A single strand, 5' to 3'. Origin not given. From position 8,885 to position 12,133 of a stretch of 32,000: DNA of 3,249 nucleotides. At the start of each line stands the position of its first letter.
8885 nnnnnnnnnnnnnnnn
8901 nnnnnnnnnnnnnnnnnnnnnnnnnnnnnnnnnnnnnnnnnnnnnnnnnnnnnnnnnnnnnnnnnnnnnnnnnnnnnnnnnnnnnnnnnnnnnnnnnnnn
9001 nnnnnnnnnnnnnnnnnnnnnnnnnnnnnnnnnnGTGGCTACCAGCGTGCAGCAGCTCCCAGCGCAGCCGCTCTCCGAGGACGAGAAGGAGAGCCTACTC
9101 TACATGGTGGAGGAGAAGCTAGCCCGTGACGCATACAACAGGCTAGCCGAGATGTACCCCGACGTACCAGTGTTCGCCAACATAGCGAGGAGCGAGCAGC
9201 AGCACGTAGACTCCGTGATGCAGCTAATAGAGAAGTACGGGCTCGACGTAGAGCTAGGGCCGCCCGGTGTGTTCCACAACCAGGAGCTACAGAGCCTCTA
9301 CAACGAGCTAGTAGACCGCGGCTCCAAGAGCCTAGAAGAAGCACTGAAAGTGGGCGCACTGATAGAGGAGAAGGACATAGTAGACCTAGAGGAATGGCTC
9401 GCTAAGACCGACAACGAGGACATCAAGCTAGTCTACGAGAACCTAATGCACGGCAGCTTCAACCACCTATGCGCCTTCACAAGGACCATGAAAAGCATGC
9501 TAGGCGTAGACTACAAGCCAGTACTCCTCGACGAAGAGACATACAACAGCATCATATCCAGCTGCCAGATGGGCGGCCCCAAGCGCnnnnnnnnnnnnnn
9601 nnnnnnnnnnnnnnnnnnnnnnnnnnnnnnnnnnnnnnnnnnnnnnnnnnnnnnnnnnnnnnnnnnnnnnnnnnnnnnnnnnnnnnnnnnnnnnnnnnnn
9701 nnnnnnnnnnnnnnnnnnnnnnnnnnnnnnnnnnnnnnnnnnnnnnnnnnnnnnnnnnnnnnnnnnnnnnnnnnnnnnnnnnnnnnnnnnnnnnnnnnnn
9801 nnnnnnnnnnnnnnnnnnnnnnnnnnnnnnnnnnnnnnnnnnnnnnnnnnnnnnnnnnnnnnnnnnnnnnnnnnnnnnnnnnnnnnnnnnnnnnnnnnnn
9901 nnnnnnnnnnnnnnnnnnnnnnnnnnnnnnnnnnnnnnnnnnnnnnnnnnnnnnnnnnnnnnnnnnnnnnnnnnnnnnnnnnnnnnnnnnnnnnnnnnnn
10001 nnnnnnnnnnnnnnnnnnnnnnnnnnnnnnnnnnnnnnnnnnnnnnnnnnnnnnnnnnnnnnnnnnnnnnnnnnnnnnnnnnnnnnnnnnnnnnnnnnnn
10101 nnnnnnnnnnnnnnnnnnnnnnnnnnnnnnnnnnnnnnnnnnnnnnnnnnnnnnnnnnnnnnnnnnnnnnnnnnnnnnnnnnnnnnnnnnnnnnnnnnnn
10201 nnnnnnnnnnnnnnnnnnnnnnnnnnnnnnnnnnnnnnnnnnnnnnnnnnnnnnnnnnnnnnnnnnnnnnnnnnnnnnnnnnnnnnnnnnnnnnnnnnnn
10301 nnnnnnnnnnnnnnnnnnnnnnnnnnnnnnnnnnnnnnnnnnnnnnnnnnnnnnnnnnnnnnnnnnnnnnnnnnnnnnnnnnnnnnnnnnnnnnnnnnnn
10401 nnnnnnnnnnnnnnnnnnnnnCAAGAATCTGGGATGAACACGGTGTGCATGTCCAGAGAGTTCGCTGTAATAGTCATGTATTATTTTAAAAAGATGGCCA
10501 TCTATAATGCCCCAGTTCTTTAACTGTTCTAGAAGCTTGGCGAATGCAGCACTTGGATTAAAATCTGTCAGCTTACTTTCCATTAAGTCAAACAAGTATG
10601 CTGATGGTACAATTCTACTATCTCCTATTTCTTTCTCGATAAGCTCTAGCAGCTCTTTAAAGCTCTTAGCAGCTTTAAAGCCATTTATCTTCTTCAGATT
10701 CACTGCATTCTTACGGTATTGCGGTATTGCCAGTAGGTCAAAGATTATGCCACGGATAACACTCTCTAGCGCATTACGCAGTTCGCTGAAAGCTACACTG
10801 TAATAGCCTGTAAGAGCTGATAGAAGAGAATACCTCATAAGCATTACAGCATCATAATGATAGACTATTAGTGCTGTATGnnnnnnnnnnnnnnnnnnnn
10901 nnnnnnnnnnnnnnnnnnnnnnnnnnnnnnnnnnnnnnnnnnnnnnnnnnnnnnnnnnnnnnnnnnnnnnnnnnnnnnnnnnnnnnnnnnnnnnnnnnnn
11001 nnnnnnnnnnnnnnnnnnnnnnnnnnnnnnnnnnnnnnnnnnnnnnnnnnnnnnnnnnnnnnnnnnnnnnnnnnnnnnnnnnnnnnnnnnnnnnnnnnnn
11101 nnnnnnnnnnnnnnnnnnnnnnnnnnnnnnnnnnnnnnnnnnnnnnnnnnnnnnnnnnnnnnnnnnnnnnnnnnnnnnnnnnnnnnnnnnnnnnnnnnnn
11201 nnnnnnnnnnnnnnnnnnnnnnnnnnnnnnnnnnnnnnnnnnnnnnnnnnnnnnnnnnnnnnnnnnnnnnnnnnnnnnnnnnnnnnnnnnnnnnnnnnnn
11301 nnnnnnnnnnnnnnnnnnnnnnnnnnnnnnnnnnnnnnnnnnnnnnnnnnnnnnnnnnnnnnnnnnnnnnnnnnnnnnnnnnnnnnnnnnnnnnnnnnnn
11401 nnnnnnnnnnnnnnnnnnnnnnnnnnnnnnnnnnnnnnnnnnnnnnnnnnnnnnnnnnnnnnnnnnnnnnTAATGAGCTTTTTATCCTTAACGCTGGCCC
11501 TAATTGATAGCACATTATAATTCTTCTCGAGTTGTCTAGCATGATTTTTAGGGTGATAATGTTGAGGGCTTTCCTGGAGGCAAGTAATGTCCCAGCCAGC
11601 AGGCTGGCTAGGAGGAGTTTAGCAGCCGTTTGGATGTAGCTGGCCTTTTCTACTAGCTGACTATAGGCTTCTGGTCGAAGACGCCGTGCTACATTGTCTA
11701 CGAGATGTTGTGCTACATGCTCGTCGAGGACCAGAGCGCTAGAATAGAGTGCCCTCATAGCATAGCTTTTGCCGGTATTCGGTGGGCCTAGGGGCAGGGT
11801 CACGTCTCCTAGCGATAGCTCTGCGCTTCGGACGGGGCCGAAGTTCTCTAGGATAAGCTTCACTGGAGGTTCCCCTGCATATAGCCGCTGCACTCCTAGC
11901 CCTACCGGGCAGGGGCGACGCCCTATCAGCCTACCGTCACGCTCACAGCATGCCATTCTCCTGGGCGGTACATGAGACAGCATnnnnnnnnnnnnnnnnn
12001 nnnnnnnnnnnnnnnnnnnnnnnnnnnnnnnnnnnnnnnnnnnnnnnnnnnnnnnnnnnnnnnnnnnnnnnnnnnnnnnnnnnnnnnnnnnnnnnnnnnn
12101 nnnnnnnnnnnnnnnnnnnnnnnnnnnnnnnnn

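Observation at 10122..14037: Three divergent paralogs of one unannotated helical family (HEPN/DUF4145-like?), two in tandem and one inverted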

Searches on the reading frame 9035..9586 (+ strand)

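Call 8: search_protein_families(library=pfam, proteins=[window:9035-9586:+], max_evalue=1)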
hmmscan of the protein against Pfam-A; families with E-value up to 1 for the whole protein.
window:9035-9586:+ (184 aa): 8 families
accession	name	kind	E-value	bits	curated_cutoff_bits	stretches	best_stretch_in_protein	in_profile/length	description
PF09968.15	DUF2202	-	8.9e-47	159.3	22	1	17-176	1-161/162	Uncharacterized protein domain (DUF2202)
PF12583.14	TPPII_C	-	0.00092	20.1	27.7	1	120-155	24-59/69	Tripeptidyl peptidase II, C-terminal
PF14164.11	YqzH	-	0.0031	17.9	30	0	11-34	24-47/64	YqzH-like protein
PF02915.23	Rubrerythrin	-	0.016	16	22.8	1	28-144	11-129/137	Rubrerythrin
PF06175.17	MiaE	-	0.023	15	27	1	44-145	61-157/199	tRNA-(MS[2]IO[6]A)-hydroxylase (MiaE)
PF00439.30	Bromodomain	-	0.078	13.4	21.7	0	22-47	39-64/84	Bromodomain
PF16418.11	CNOT1_HEAT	-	0.11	13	27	1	90-129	62-99/150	CCR4-NOT transcription complex subunit 1 HEAT repeat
PF23309.1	DUF7083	-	0.17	12.4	27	0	10-44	37-68/90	Domain of unknown function (DUF7083)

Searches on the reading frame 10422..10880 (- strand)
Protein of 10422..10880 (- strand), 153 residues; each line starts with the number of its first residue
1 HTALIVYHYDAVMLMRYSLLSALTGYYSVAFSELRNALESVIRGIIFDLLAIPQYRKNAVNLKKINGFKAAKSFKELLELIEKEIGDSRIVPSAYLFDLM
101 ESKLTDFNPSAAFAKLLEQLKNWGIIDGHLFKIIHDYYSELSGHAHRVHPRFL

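Call 129: search_solved_structures(query=A8, max_evalue=10, show_alignments=2)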
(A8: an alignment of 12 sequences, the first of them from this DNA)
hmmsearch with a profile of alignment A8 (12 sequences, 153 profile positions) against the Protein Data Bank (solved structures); distinct sequences matched with E-value up to 10: 5.
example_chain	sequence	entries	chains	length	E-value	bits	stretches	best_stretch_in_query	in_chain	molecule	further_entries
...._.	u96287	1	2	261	0.2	14.8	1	37-129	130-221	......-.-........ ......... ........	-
1tqi_A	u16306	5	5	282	1.1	12.4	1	46-107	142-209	conserved hypothetical protein | Rio2 serine kinase | Rio2 kinase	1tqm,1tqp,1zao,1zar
3ibv_A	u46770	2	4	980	3.1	11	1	13-83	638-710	Exportin-T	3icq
9k8e_A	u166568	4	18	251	4.8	10.4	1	15-122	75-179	Cage-t32-Zn1-HEHE-35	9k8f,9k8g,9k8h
5yet_A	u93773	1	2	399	8.4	9.6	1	70-138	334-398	Uncharacterized protein R354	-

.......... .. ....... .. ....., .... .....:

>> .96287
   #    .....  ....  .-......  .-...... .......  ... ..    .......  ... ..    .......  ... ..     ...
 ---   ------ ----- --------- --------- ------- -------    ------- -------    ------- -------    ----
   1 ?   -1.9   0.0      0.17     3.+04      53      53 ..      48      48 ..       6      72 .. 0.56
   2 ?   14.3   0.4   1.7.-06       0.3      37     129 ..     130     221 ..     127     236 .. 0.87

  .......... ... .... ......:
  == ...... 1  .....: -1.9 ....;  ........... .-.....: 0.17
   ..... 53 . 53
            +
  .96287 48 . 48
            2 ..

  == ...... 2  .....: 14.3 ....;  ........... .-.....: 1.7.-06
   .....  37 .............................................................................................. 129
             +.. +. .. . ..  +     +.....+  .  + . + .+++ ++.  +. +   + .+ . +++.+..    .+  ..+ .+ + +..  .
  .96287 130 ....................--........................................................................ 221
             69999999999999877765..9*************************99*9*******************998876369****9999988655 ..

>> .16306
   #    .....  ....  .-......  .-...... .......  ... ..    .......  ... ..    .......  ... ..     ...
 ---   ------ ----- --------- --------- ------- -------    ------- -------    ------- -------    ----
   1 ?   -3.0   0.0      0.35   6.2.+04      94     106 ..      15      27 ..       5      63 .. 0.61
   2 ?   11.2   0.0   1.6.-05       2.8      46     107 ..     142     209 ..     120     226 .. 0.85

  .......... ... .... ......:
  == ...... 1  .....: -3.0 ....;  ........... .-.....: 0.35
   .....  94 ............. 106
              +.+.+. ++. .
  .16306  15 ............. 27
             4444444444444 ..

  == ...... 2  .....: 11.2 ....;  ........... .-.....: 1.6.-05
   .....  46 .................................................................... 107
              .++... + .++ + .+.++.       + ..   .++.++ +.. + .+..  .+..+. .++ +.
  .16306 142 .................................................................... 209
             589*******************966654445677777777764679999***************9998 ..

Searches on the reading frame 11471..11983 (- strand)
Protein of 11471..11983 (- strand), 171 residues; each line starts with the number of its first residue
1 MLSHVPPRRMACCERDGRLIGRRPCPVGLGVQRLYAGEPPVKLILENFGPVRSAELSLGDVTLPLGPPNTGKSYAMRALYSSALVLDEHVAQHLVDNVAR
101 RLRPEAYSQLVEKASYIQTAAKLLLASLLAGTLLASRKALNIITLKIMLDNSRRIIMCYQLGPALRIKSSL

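Call 8: search_protein_families(library=pfam, proteins=[window:11471-11983:-], max_evalue=1)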
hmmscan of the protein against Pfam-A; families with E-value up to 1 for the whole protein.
window:11471-11983:- (171 aa): 3 families
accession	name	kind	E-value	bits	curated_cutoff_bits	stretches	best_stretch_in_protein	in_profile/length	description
PF13175.12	AAA_15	-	0.0013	18.9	32.1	1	42-80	5-44/374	AAA ATPase domain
PF19629.4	DUF6133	-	0.064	13.8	27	1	115-140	19-44/65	Family of unknown function (DUF6133)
PF13514.12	AAA_27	-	0.11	12.5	22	1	42-80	5-47/206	AAA domain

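Call 9: search_protein_families(library=padloc, proteins=[window:11471-11983:-], max_evalue=1)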
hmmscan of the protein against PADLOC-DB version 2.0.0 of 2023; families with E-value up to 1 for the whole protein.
window:11471-11983:- (171 aa): 11 families
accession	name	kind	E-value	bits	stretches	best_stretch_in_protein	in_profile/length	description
PDLC04664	PDC-M47A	-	5.9e-08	30.1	1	42-123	2-82/461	-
PDLC04033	PD-T4-4_A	-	8.4e-08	29.8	1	42-104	2-64/460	-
PDLC04710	PDC-M56A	-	4.5e-06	23.9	1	42-89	3-47/382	-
PDLC02979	AriA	-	0.00016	19.6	1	42-80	5-44/373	-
PDLC04214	HEC-02A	-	0.00028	18.3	1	43-105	5-76/338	-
PDLC04032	PD-T4-4_A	-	0.0026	14.8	1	43-90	3-50/474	-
PDLC00094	GajA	-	0.0047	13.4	1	42-82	5-45/569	AAA ATPase domain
PDLC04183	HEC-01A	-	0.008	13.3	1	42-88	7-53/402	-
PDLC02358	Old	-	0.02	11.7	1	42-99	6-61/578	Old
PDLC04389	PDC-M07A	-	0.027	11.5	1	42-80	8-46/443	-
PDLC00507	JetC1|JetC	-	0.034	10.4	1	42-79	5-42/1215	DUF3584 domain; MukB-like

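Call 10: search_protein_families(library=ncbifam, proteins=[window:11471-11983:-], max_evalue=1)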
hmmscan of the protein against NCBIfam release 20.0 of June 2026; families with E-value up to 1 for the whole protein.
window:11471-11983:- (171 aa): 0 families
